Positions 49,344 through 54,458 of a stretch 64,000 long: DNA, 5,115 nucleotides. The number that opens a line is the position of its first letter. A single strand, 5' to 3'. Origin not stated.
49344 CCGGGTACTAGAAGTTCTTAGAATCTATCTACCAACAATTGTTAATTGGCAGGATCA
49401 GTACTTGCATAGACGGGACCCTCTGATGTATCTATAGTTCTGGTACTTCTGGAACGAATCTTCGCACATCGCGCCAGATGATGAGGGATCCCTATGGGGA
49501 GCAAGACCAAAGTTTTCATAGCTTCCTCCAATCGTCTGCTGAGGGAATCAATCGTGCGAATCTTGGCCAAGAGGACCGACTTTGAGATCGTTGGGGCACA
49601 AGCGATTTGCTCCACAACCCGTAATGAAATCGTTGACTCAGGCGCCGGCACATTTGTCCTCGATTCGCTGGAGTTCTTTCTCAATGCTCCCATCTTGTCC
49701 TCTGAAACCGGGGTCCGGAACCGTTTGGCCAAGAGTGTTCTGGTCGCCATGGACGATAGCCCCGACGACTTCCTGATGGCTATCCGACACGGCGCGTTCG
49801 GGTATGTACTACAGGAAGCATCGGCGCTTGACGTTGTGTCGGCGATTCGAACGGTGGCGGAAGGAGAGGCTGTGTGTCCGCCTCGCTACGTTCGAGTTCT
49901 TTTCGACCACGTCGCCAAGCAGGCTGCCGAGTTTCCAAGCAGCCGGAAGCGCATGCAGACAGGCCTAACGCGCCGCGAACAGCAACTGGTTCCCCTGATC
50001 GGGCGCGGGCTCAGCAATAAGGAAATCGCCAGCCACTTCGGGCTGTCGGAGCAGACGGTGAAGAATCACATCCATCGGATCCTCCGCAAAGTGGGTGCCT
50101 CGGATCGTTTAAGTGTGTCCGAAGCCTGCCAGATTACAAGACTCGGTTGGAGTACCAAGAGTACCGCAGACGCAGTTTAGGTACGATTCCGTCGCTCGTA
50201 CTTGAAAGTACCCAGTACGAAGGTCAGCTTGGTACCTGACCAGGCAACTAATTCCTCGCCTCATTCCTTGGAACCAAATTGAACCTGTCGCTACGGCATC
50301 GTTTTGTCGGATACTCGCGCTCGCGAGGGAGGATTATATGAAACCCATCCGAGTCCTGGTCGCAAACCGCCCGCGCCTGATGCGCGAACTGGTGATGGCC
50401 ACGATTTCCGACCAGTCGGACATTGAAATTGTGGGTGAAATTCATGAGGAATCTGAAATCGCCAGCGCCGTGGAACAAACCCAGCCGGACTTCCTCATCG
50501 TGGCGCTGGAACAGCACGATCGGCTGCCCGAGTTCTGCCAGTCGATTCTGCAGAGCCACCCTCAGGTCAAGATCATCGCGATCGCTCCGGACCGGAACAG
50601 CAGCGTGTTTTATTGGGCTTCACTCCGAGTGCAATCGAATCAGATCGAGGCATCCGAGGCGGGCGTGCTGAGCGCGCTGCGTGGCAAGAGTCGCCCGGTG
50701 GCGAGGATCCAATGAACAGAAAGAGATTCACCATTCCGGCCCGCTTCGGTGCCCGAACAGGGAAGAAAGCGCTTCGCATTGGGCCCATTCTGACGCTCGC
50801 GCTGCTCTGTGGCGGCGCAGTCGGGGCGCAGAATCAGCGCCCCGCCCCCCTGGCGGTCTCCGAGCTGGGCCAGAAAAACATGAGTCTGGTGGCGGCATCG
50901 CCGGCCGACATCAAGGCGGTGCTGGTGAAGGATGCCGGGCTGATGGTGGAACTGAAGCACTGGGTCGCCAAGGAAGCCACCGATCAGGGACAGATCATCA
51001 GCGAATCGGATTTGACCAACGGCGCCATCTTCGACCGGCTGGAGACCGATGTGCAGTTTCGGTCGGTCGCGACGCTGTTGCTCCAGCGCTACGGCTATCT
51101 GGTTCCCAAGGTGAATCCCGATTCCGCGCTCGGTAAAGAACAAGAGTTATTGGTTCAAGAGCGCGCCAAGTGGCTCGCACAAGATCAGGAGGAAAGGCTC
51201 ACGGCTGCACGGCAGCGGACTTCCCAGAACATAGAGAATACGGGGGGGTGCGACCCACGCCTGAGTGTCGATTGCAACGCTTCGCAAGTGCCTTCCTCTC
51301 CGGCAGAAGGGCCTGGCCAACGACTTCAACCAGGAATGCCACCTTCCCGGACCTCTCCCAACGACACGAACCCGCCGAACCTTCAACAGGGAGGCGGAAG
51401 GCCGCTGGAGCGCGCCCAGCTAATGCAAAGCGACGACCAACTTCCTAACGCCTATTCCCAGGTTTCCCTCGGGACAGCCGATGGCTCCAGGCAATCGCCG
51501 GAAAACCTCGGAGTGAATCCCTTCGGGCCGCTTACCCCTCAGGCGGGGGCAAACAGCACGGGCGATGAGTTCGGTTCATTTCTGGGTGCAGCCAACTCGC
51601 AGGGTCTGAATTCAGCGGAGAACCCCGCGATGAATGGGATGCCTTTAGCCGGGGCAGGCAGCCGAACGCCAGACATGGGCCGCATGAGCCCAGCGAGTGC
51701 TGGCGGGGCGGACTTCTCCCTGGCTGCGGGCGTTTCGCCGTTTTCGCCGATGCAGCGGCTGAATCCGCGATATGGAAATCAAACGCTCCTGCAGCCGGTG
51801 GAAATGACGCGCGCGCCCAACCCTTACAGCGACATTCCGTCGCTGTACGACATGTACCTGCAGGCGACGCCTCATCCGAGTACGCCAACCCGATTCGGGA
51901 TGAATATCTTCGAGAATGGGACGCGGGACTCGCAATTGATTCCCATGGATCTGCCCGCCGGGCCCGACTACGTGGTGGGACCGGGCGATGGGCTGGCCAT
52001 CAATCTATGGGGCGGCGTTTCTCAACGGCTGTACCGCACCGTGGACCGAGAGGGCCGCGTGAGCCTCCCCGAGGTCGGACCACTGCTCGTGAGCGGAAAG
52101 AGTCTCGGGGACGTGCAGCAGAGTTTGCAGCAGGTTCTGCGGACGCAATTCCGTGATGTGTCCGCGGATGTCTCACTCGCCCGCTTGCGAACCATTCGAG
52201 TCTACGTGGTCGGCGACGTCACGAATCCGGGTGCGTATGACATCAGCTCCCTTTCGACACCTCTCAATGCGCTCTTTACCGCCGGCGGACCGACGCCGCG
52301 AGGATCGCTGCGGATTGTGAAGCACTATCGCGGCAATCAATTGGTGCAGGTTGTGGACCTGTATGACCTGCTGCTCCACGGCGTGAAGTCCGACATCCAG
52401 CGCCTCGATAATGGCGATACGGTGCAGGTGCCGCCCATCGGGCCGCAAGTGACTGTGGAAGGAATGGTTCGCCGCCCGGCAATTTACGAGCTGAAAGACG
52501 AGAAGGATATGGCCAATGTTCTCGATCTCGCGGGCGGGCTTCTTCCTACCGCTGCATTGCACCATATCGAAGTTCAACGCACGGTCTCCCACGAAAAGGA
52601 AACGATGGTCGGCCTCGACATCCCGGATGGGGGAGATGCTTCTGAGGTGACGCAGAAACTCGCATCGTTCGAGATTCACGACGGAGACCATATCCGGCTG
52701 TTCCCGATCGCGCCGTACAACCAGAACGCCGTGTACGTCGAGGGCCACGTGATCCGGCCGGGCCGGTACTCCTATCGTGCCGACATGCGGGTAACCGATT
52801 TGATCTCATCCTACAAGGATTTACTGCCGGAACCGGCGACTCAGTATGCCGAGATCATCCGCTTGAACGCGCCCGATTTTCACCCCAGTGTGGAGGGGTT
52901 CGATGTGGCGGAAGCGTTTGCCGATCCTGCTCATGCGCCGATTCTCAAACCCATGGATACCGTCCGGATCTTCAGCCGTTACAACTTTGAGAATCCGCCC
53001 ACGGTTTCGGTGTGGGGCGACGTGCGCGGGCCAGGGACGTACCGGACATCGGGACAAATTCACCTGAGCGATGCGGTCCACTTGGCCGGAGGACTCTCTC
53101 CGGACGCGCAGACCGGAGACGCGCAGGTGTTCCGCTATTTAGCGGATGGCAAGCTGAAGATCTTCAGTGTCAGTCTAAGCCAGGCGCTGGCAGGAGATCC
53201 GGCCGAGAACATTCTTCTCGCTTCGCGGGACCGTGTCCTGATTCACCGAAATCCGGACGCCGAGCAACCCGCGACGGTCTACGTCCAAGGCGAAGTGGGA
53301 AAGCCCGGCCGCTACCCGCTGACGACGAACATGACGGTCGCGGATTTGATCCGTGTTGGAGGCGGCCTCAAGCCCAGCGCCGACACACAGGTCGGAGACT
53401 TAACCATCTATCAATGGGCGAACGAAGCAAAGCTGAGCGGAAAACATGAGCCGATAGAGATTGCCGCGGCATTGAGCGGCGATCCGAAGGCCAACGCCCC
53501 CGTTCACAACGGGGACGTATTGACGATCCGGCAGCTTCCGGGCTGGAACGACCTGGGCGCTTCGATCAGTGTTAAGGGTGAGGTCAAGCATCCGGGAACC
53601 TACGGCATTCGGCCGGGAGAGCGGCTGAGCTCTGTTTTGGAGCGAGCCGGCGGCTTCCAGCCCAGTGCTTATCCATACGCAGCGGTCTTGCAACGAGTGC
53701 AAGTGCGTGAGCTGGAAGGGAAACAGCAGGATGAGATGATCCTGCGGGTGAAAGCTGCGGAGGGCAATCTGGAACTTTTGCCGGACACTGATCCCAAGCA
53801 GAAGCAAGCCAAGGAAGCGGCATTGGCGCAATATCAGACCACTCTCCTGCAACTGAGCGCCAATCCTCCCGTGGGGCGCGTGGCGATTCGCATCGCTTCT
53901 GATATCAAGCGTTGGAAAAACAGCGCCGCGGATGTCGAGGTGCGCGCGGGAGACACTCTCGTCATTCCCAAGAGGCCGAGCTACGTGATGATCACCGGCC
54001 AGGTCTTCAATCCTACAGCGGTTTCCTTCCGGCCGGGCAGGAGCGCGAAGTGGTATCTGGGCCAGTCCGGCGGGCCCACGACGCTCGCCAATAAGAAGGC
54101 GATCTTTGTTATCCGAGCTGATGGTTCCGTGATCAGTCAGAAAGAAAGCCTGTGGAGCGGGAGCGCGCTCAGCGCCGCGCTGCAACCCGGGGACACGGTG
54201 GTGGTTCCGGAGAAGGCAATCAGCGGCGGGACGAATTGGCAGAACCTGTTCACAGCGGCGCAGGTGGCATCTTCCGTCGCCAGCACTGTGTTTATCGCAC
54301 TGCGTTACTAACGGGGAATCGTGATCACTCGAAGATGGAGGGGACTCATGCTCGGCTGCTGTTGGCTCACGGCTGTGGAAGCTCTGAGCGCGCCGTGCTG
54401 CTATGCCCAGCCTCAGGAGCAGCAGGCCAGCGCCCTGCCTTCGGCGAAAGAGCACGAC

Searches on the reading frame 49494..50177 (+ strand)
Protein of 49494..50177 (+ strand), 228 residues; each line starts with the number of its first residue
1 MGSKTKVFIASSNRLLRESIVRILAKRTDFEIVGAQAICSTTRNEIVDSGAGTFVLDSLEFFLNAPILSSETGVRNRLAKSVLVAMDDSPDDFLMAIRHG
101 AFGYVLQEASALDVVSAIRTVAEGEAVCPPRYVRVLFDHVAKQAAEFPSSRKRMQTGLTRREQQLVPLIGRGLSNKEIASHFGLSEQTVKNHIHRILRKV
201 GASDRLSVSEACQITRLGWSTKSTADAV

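Call 47: search_protein_families(library=pfam, proteins=[window:49494-50177:+], max_evalue=0.00001)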
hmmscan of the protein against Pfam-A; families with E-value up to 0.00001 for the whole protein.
window:49494-50177:+ (228 aa): 3 families
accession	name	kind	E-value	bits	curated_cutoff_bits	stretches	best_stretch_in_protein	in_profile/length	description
PF00196.25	GerE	-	1.7e-13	50.4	23.5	1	158-205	3-50/57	Bacterial regulatory proteins, luxR family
PF08281.18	Sigma70_r4_2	-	9.1e-09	35.3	25.7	1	172-199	26-53/54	Sigma-70, region 4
PF04545.22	Sigma70_r4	-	4.3e-06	26.6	24.1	1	158-200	5-48/50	Sigma-70, region 4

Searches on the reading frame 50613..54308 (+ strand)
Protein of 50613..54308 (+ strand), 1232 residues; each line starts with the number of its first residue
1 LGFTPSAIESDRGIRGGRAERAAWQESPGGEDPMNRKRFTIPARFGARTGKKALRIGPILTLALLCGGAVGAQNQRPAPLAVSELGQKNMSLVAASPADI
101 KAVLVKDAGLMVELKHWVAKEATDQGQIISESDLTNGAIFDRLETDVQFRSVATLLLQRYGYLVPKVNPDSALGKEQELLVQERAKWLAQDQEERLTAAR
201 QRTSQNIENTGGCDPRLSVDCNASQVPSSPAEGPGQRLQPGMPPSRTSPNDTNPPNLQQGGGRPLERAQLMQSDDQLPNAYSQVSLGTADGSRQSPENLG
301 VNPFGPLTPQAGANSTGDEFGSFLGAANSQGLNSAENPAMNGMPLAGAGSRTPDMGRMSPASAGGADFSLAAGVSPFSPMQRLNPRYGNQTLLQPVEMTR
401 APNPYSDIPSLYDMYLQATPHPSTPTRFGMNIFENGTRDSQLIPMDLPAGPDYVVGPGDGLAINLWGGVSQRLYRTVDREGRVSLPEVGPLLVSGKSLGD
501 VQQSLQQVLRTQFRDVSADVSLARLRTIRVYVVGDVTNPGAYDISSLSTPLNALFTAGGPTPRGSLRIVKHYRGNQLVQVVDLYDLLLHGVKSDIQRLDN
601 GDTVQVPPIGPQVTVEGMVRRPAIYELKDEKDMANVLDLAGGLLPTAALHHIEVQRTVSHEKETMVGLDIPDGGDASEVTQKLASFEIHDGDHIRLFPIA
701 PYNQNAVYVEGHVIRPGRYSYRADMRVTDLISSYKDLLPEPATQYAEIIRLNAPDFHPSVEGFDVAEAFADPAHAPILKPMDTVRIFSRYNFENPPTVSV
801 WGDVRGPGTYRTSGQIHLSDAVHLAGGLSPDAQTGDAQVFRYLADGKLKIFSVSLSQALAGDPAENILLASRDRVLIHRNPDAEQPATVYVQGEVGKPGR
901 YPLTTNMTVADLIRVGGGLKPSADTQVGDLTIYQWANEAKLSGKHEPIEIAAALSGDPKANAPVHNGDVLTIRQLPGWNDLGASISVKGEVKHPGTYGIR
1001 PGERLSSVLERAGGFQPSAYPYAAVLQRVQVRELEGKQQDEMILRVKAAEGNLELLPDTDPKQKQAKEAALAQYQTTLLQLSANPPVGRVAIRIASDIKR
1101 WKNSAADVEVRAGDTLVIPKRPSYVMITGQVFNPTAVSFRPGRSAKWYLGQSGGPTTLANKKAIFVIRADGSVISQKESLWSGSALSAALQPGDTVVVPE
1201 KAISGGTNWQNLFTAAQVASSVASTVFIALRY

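Call 47: search_protein_families(library=pfam, proteins=[window:50613-54308:+], max_evalue=0.00001)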
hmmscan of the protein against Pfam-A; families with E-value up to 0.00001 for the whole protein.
window:50613-54308:+ (1232 aa): 3 families
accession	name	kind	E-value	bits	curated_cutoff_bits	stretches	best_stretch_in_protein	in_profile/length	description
PF10531.15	SLBB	-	2.4e-52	175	27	5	986-1031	3-47/55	SLBB domain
PF22461.2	SLBB_2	-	2.9e-40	136.6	27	0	889-969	3-76/79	SLBB domain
PF02563.21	Poly_export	-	4.7e-14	52.8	28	1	448-522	2-76/77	Polysaccharide biosynthesis/export protein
